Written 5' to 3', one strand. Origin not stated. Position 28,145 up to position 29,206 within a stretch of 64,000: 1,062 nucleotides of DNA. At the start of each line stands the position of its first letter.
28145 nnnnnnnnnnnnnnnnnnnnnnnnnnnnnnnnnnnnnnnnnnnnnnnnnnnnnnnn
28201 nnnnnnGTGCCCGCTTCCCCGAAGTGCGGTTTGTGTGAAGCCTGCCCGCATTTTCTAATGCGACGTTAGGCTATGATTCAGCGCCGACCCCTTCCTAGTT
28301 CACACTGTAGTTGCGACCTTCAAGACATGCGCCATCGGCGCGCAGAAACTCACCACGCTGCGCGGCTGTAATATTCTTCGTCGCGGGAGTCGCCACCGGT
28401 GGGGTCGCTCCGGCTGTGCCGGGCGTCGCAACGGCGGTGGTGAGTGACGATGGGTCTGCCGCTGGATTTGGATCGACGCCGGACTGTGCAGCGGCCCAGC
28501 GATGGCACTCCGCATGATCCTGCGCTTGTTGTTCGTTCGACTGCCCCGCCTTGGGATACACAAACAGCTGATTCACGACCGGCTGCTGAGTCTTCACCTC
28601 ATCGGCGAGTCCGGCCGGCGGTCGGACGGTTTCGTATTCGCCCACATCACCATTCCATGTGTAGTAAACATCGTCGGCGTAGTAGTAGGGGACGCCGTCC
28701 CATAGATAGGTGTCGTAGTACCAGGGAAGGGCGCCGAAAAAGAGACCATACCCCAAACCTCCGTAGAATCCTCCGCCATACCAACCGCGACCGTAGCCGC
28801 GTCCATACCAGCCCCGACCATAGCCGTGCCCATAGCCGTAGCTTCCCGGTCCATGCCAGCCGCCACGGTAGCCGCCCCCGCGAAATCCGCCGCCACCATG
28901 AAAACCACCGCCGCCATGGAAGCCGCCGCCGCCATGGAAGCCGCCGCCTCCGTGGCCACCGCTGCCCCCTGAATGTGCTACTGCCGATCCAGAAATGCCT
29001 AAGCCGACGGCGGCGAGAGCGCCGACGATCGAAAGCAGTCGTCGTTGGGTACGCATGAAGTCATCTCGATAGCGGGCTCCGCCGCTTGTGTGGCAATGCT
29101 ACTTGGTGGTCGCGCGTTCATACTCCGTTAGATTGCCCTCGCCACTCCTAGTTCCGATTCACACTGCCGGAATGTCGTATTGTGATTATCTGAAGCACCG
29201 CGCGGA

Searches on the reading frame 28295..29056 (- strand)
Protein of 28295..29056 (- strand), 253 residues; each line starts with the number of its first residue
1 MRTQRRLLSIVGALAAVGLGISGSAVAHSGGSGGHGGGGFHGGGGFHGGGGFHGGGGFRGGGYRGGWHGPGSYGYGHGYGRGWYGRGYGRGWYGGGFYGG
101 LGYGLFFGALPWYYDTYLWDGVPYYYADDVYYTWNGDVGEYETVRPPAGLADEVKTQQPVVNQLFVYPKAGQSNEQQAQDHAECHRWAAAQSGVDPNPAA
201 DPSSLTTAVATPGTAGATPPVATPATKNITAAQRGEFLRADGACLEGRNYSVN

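Call 4: search_protein_families(library=pfam, proteins=[window:28295-29056:-], max_evalue=1)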
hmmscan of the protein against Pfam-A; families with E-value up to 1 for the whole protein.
window:28295-29056:- (253 aa): 0 families

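Call 5: search_protein_families(library=ncbifam, proteins=[window:28295-29056:-], max_evalue=1)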
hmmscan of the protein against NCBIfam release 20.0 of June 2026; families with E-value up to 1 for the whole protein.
window:28295-29056:- (253 aa): 1 family
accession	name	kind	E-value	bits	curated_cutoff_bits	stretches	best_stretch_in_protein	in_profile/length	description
NF004837.0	PRK06187.1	subfamily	0.077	11.2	476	1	150-217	118-184/531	long-chain-fatty-acid--CoA ligase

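Call 10: search_solved_structures(query=window:28295-29056:-, max_evalue=10)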
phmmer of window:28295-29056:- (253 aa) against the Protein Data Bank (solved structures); distinct sequences matched with E-value up to 10: 1.
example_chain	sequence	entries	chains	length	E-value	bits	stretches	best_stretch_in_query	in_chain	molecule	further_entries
5mj3_C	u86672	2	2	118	3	10.2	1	11-46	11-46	ALPHABODY MA12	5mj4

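Call 13: find_related_loci(query=A1, collection=genome_contigs, flank=8000)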
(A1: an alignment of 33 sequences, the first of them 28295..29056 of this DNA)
Query A1 (253 aa) in genome_contigs; peptide patterns used: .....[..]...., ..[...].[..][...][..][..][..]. (x = any residue, [..] = any of these).
521 stretches matched a pattern; 477 encode a relative of the query (tblastn E <= 1e-3); the best 80 are kept; 79 distinct loci.
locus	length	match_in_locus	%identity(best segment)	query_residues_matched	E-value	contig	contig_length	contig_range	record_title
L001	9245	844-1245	60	105-253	5e-53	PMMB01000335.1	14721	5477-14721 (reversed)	MAG: Gammaproteobacteria bacterium isolate palsa_1193 73.20110600_P1M.4_contig_31948, whole genome shotgun sequence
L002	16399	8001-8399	58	107-253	1e-52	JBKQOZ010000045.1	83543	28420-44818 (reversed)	MAG: Steroidobacteraceae bacterium isolate LAWAr2D2E2F__bin_79 LAWAr2D2E2F_000000146963, whole genome shotgun sequence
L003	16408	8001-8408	61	105-253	2e-52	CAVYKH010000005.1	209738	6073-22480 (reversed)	MAG: uncultured Gammaproteobacteria bacterium isolate MFD05580.bin.1.115 genome assembly, contig: contig_44077, whole ge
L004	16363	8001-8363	59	106-253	1e-49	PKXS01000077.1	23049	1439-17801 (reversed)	MAG: Gammaproteobacteria bacterium isolate palsa_1208 73.20120500_P24.22_contig_4547, whole genome shotgun sequence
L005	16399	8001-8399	56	107-253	3e-49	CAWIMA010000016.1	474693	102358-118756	MAG: uncultured Gammaproteobacteria bacterium isolate MFD05377.bin.2.12 genome assembly, contig: contig_79228, whole gen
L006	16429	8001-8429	58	104-253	2e-49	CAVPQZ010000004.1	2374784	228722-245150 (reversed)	MAG: uncultured Gammaproteobacteria bacterium isolate MFD00082.bin.2.117 genome assembly, contig: contig_3995, whole gen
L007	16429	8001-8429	55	104-253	3e-48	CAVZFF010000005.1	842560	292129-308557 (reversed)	MAG: uncultured Gammaproteobacteria bacterium isolate MFD05580.bin.1.149 genome assembly, contig: contig_24823, whole ge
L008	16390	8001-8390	56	106-252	1e-47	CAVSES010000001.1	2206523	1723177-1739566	MAG: uncultured Gammaproteobacteria bacterium isolate MFD01872.bin.3.168 genome assembly, contig: contig_26303, whole ge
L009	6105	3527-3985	56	107-253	1e-47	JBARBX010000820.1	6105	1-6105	MAG: Steroidobacteraceae bacterium isolate MFD05826_ilm_asm_bin41 k127_383932, whole genome shotgun sequence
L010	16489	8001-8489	50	81-253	1e-44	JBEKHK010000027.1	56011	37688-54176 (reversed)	MAG: Steroidobacteraceae bacterium isolate SPRUCE 275 SPRUCE_275_27, whole genome shotgun sequence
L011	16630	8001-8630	39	1-253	2e-44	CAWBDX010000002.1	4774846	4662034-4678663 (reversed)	MAG: uncultured Gammaproteobacteria bacterium isolate MFD00731.bin.2.17 genome assembly, contig: contig_4106, whole geno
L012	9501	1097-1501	53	105-253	1e-42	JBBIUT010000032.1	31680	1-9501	MAG: Gammaproteobacteria bacterium isolate BQS170218_bin_6 NODE_1529_length_31680_cov_6.892206, whole genome shotgun seq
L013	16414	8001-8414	52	105-253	2e-39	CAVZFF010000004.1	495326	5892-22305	MAG: uncultured Gammaproteobacteria bacterium isolate MFD05580.bin.1.149 genome assembly, contig: contig_23591, whole ge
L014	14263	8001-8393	45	102-253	4e-38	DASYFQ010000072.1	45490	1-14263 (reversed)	MAG TPA_asm: Steroidobacteraceae bacterium isolate SMAG_U5019 k141_483362, whole genome shotgun sequence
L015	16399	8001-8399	50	106-253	4e-38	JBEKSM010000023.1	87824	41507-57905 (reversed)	MAG: Steroidobacteraceae bacterium isolate SPRUCE 534 SPRUCE_534_23, whole genome shotgun sequence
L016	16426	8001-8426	49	105-253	6e-38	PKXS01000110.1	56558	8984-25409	MAG: Gammaproteobacteria bacterium isolate palsa_1208 73.20120500_P24.22_contig_1452, whole genome shotgun sequence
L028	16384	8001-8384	47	105-252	1e-36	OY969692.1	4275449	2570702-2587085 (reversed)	MAG: uncultured Gammaproteobacteria bacterium isolate MFD05377.bin.2.4 genome assembly, chromosome: 1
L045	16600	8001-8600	42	1-253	2e-34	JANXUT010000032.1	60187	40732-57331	MAG: Proteobacteria bacterium isolate 340R_metabat_153 340R_k141_979521, whole genome shotgun sequence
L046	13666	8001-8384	51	104-253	3e-34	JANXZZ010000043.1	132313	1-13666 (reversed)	MAG: Proteobacteria bacterium isolate GL140_5_metabat_135_sub GL140_5_k141_17355, whole genome shotgun sequence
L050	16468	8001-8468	43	56-253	3e-28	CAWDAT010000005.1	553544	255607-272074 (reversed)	MAG: uncultured Gammaproteobacteria bacterium isolate MFD01872.bin.1.85 genome assembly, contig: contig_25002, whole gen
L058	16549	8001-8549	50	51-253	1e-33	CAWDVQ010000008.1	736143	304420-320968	MAG: uncultured Gammaproteobacteria bacterium isolate MFD05705.bin.3.308 genome assembly, contig: contig_49853, whole ge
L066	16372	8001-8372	44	106-253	2e-32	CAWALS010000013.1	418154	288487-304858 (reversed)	MAG: uncultured Gammaproteobacteria bacterium isolate MFD02248.bin.2.106 genome assembly, contig: contig_50410, whole ge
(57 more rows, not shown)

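Call 23: predict_structure(alignment_id=A1)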
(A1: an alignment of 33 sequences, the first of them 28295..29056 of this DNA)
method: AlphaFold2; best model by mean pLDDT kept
length: 253 residues; sequences in the alignment: 33
mean_pLDDT: 62.9   pTM: 0.37
mean pLDDT of the five models: 62.9, 62.1, 62.0, 61.0, 57.9
residues with pLDDT >= 90: 42; 70-90: 57; 50-70: 56; < 50: 98
segments of 3 or more residues with pLDDT < 50: 23-69, 71-109, 111-113, 200-202, 204-208
pLDDT, mean of each block of 10 residues (from residue 1): 63 63 43 39 38 39 40 40 39 37 46 61 77 87 82 63 80 93 95 79 48 59 69 90 96 89
secondary structure, 60 per line:
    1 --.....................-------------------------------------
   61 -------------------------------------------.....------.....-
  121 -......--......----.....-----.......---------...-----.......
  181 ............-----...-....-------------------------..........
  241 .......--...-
elements in order: H3-23 H104-108 E115-119 E122-127 E130-135 E140-144 H150-156 E166-168 H174-192 H202-205 H231-247 E250-252

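Call 25: search_protein_families(library=pfam, proteins=[L050:5934-7817:+, L011:689-1333:-, L001:1844-2413:-], max_evalue=0.001)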
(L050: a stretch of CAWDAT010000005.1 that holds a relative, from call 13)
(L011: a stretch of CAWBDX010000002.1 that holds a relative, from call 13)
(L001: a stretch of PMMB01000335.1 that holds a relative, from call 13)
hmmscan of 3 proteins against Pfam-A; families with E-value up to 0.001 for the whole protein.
L050:5934-7817:+ (627 aa): 6 families
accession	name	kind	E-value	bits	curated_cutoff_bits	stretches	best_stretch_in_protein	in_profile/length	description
PF02518.31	HATPase_c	-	3.4e-13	50.4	26.4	1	531-616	3-105/111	Histidine kinase-, DNA gyrase B-, and HSP90-like ATPase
PF07730.19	HisKA_3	-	2.9e-10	41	24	1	424-488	1-65/68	Histidine kinase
PF05231.19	MASE1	-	1.6e-07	31.2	29.8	1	13-281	4-292/299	MASE1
PF13581.12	HATPase_c_2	-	2.1e-06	28.2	27.4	1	519-580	18-83/127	Histidine kinase-like ATPase domain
PF13188.13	PAS_8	-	4.5e-06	26.8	21.8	1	299-344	2-47/65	PAS domain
PF08448.16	PAS_4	-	0.00015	22.4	23.1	1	304-412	1-110/110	PAS fold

L011:689-1333:- (214 aa): 2 families
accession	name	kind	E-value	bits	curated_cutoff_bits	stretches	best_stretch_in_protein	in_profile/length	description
PF13302.13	Acetyltransf_3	-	4e-17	63.6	25.4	1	39-180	1-138/138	Acetyltransferase (GNAT) domain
PF13420.13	Acetyltransf_4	-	1.5e-08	35.3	24.3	1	73-193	32-148/155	Acetyltransferase (GNAT) domain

L001:1844-2413:- (189 aa): 1 family
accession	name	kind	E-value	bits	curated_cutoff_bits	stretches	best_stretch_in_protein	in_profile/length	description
PF00571.33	CBS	-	5.7e-09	36.6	24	1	44-95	6-52/57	CBS domain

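Call 26: fold_search(model_id=the predicted structure, library=pdb)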
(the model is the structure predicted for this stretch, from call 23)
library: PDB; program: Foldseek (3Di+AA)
matches with E <= 10: 92; with E <= 0.001: 0
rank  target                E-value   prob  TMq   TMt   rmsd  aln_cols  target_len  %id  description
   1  6yxx_AW               7.6e-01  0.06  0.10  0.10  14.4        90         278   16  State A of the Trypanosoma brucei mitoribosomal large subunit assembly intermediate (released 2020-10-14)
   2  7n73                  8.6e-01  0.12  0.12  0.03  14.1        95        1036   12  Cryo-EM structure of ATP13A2 in the ADP-AlF-bound E1P-ADP-like state (released 2021-11-10)
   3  8ro1_TF               1.1e+00  0.14  0.08  0.04   9.8        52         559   15  Structure of the C. elegans Intron Lariat Spliceosome double-primed for disassembly (ILS'') (released 2024-08-07)
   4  6hwj_A                1.2e+00  0.06  0.10  0.07  13.2        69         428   19  Glucosamine kinase (crystal form A) (released 2019-05-01)
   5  6o58_A                1.3e+00  0.04  0.08  0.08  14.1        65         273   12  Human MCU-EMRE complex, dimer of channel (released 2019-05-22)
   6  6hwl_A                1.4e+00  0.05  0.09  0.07  13.5        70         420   18  Glucosamine kinase in complex with glucosamine, ADP and inorganic phosphate (released 2019-05-01)
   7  6hix_AW               1.4e+00  0.04  0.10  0.10  14.4        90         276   14  Cryo-EM structure of the Trypanosoma brucei mitochondrial ribosome - This entry contains the large mitoribosomal subu (released 2018-09-26)
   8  7n75                  1.7e+00  0.15  0.11  0.03  15.7        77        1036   14  Cryo-EM structure of ATP13A2 D458N/D962N mutant in the E1-apo state, Conformation 1 (released 2021-11-10)
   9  8b7t_MODEL_1_A        1.8e+00  0.20  0.13  0.35   8.6        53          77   15  CPSF73 CTD3 (released 2023-05-03)
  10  7n74                  2.0e+00  0.08  0.12  0.03  14.0        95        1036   12  Cryo-EM structure of ATP13A2 D508N mutant in the E1-ATP-like state (released 2021-11-10)
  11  9ba3_B                2.0e+00  0.03  0.09  0.08  11.9        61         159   16  High-resolution crystal structure of the ligand binding domain of the Halomonas titanicae chemoreceptor Htc10 in compl (released 2024-11-20)
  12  8iek                  2.2e+00  0.06  0.12  0.03  16.7       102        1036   13  Cryo-EM structure of ATP13A2 in the E1-ATP state (released 2023-12-27)
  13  8ro0_TF               2.4e+00  0.08  0.09  0.05  12.1        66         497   11  Structure of the C. elegans Intron Lariat Spliceosome primed for disassembly (ILS') (released 2024-08-07)
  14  8ies                  2.4e+00  0.08  0.13  0.04  15.8        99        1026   15  Cryo-EM structure of ATP13A2 in the E1P-ADP state (released 2023-12-20)
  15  9ba3_F                2.7e+00  0.02  0.09  0.09  11.8        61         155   16  High-resolution crystal structure of the ligand binding domain of the Halomonas titanicae chemoreceptor Htc10 in compl (released 2024-11-20)
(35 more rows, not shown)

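Call 38: search_protein_families(library=ncbifam, proteins=[L028:5975-6673:-], max_evalue=0.00001)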
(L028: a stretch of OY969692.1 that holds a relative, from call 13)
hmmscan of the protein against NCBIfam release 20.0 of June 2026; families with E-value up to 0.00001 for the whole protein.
L028:5975-6673:- (232 aa): 86 families (the best 25 are shown)
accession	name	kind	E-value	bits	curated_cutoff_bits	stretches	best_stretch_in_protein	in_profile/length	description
TIGR01387.1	cztR_silR_copR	subfamily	1.8e-75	253.3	279.2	1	3-219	1-217/218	heavy metal response regulator transcription factor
NF007346.1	PRK09836.1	equivalog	4.9e-63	212.9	420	1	1-220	1-221/227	copper/silver response regulator transcription factor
NF008567.0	PRK11517.1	equivalog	8.4e-62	208.4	353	1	1-221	1-219/223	response regulator transcription factor HprR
NF041734.1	resp_reg_RppA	equivalog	1.3e-60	204.6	250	1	1-220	1-227/229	two-component system response regulator RppA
TIGR02154.1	PhoB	equivalog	3.8e-56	189.9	296.2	1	2-219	4-224/226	phosphate regulon transcriptional regulator PhoB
NF040689.1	MtrAB_MtrA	equivalog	3.9e-56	189.8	300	1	3-219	1-217/219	MtrAB system response regulator MtrA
NF045914.1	RespRegNblR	equivalog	3.4e-53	180.6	300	1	3-223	9-228/228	response regulator transcription factor NblR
NF007928.2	PRK10643.1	equivalog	1.9e-52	178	330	1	1-219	1-215/216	two-component system response regulator PmrA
NF045991.1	RespRegCtrARhodob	equivalog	8.3e-52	176.1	350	1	1-222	1-223/224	response regulator transcription factor CtrA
NF041733.1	resp_reg_CseB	equivalog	2.8e-51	174.1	350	1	2-221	2-227/228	two-component system response regulator CseB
NF053854.1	RespRegPhoBBctds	equivalog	2.3e-49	167.8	270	1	3-220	1-224/225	two-component system response regulator PhoB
NF008296.0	PRK11083.1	equivalog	2.8e-48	164.3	273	1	2-221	5-226/228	two-component system response regulator CreB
NF040534.1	resp_reg_YycF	equivalog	5.6e-48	163.2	340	1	2-222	2-229/231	response regulator YycF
NF045944.1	ResRegRpaBCyano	equivalog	2e-47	161.5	330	1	4-221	1-228/229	response regulator transcription factor RpaB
NF033118.1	vanR-O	exception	7.4e-47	159.7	505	1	1-221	4-221/233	vancomycin resistance response regulator transcription factor VanR-O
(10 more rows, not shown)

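Call 68: search_protein_families(library=ncbifam, proteins=[L028:6866-7516:-, L002:14529-14864:-], max_evalue=0.00001)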
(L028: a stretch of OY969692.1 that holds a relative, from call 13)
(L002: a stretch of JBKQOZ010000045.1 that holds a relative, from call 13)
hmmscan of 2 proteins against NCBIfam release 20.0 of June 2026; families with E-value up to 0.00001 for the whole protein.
L028:6866-7516:- (216 aa): 77 families (the best 25 are shown)
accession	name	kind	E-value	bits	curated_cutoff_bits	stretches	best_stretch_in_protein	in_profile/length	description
TIGR02939.1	RpoE_Sigma70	equivalog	9.1e-68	228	236.15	1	13-197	5-188/190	RNA polymerase sigma factor RpoE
NF008888.0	PRK11922.1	equivalog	3.6e-40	138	204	1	6-197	8-198/231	RNA polymerase sigma factor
NF007225.0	PRK09643.1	equivalog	5.6e-35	120.9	190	1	8-200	7-187/204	RNA polymerase sigma factor SigM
NF007223.0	PRK09641.1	equivalog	6e-33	114.2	209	1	19-197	9-186/187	RNA polymerase sigma factor SigW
NF009171.0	PRK12518.1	equivalog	2.2e-30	105.9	208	1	9-195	8-184/191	RNA polymerase sigma factor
TIGR02947.1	SigH_actino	hypoth_equivalog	6.6e-30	104.2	251.55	1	30-198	13-182/193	RNA polymerase sigma-70 factor, TIGR02947 family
TIGR02948.1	SigW_bacill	equivalog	1.4e-29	103.5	243.1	1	18-198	8-187/187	RNA polymerase sigma factor SigW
NF009166.1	PRK12513.1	equivalog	1.4e-29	103.2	206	1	10-197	4-188/193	RNA polymerase sigma factor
TIGR02937.1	sigma70-ECF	superfamily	2e-28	99.1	42.9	1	29-195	2-165/165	sigma-70 family RNA polymerase sigma factor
NF007229.0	PRK09647.1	equivalog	2.3e-28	99.1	265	1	11-196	25-203/220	RNA polymerase sigma factor SigE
NF004113.0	PRK05602.1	equivalog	8.7e-26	90.8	208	1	6-196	23-202/211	RNA polymerase sigma factor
NF007216.0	PRK09638.1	equivalog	1.7e-25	89.8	194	1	14-195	4-174/180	RNA polymerase sigma factor SigY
NF006089.0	PRK08241.1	subfamily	1.7e-22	80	240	1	21-194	15-203/343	RNA polymerase subunit sigma-70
NF009185.0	PRK12533.1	equivalog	6.8e-22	78.2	248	1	20-196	21-194/231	RNA polymerase sigma factor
NF006930.0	PRK09415.1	subfamily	7.1e-22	78.1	198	1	31-196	19-176/179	RNA polymerase factor sigma C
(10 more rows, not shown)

L002:14529-14864:- (111 aa): 0 families

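Call 87: search_protein_families(library=pfam, proteins=[L058:10637-12328:+, L028:8413-9276:-, L016:9316-10800:-, L016:10797-11666:-, L045:5982-7709:+, L046:8424-9686:-, L066:8368-9228:-, L066:9369-10508:+, L005:12581-14905:+], max_evalue=0.00001)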
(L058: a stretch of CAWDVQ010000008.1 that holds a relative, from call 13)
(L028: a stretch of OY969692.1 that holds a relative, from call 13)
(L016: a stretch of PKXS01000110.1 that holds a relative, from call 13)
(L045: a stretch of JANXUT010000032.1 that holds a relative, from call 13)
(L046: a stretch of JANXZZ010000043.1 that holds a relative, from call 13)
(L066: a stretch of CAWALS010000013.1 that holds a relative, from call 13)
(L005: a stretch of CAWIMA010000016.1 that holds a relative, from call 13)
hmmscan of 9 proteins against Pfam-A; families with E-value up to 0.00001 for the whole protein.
L058:10637-12328:+ (563 aa): 6 families
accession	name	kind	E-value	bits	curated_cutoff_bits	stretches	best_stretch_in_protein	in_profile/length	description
PF13418.12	Kelch_4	-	1.6e-26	92.4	21.6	1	452-496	2-42/49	Galactose oxidase, central domain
PF13415.12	Kelch_3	-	1.6e-24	86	22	1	171-237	1-44/48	Galactose oxidase, central domain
PF24981.1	Beta-prop_ATRN-LZTR1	-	1.7e-16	60.8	50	1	300-433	34-146/289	Attractin/LZTR1 beta-propeller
PF13964.12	Kelch_6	-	1.8e-15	56.7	25.3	0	171-208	12-45/50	Kelch motif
PF24996.1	NANM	-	6.3e-15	55.3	45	0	447-520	48-121/350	N-acetylneuraminate epimerase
PF01344.31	Kelch_1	-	3.9e-09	36.3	20.1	0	172-203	13-39/46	Kelch motif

L028:8413-9276:- (287 aa): 1 family
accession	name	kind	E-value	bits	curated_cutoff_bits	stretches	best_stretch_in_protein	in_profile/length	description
PF01177.27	Asp_Glu_race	-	1.2e-18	68.1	31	1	22-168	18-164/211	Asp/Glu/Hydantoin racemase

L016:9316-10800:- (494 aa): 3 families
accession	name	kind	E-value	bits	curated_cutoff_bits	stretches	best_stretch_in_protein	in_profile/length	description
PF00152.25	tRNA-synt_2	-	8.5e-89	298.1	25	1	152-490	2-307/308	tRNA synthetases class II (D, K and N)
PF01336.31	tRNA_anti-codon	-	2.1e-14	53.7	27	1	59-134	1-74/75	OB-fold nucleic acid binding domain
PF01409.25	tRNA-synt_2d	-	2.6e-06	27.5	19.8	0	244-310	105-170/246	tRNA synthetases class II core domain (F)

L016:10797-11666:- (289 aa): 2 families
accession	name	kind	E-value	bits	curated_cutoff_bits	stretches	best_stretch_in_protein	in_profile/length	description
PF03462.23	PCRF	-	2.2e-45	155.3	24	1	5-144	52-194/194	PCRF domain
PF00472.26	RF-1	-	7.5e-44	148.8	35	1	152-261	1-116/116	RF-1 domain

L045:5982-7709:+ (575 aa): 2 families
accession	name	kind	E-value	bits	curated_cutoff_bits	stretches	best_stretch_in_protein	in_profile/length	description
PF02690.20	Na_Pi_cotrans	-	8.4e-45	152.6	29.1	2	15-150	1-136/137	Na+/Pi-cotransporter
PF01895.24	PhoU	-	1.3e-18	67.6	23.5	1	342-422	1-82/89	PhoU domain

L046:8424-9686:- (420 aa): 1 family
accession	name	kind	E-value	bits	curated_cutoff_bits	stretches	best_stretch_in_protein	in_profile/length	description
PF00082.27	Peptidase_S8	-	7.1e-33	114.6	21.8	1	166-389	1-272/288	Subtilase family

L066:8368-9228:- (286 aa): 1 family
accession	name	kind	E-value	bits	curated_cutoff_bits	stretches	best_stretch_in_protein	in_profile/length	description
PF01841.26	Transglut_core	-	3.7e-17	63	23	1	140-235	15-108/108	Transglutaminase-like superfamily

L066:9369-10508:+ (379 aa): 2 families
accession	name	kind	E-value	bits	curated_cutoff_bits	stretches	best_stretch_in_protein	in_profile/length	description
PF15887.11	Peptidase_Mx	-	1.3e-101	339.4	27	1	123-371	2-235/236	Putative zinc-binding metallo-peptidase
PF10005.14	Zn_ribbon_DZR_6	-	1.2e-28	100.1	23.4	1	25-117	2-91/93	zinc-ribbon domain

L005:12581-14905:+ (774 aa): 4 families
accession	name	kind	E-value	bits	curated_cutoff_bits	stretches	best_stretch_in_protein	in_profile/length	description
PF00122.25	E1-E2_ATPase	-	2.1e-37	128.9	28.1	1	101-273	7-180/181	E1-E2 ATPase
PF00702.32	Hydrolase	-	4.8e-20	73.2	26.4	1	291-539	2-190/191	haloacid dehalogenase-like hydrolase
PF00690.31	Cation_ATPase_N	-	3.4e-09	36.7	20.4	1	5-55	17-68/69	Cation transporter/ATPase, N-terminus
PF08282.18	Hydrolase_3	-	2.2e-06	28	20.9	0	512-572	195-255/255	haloacid dehalogenase-like hydrolase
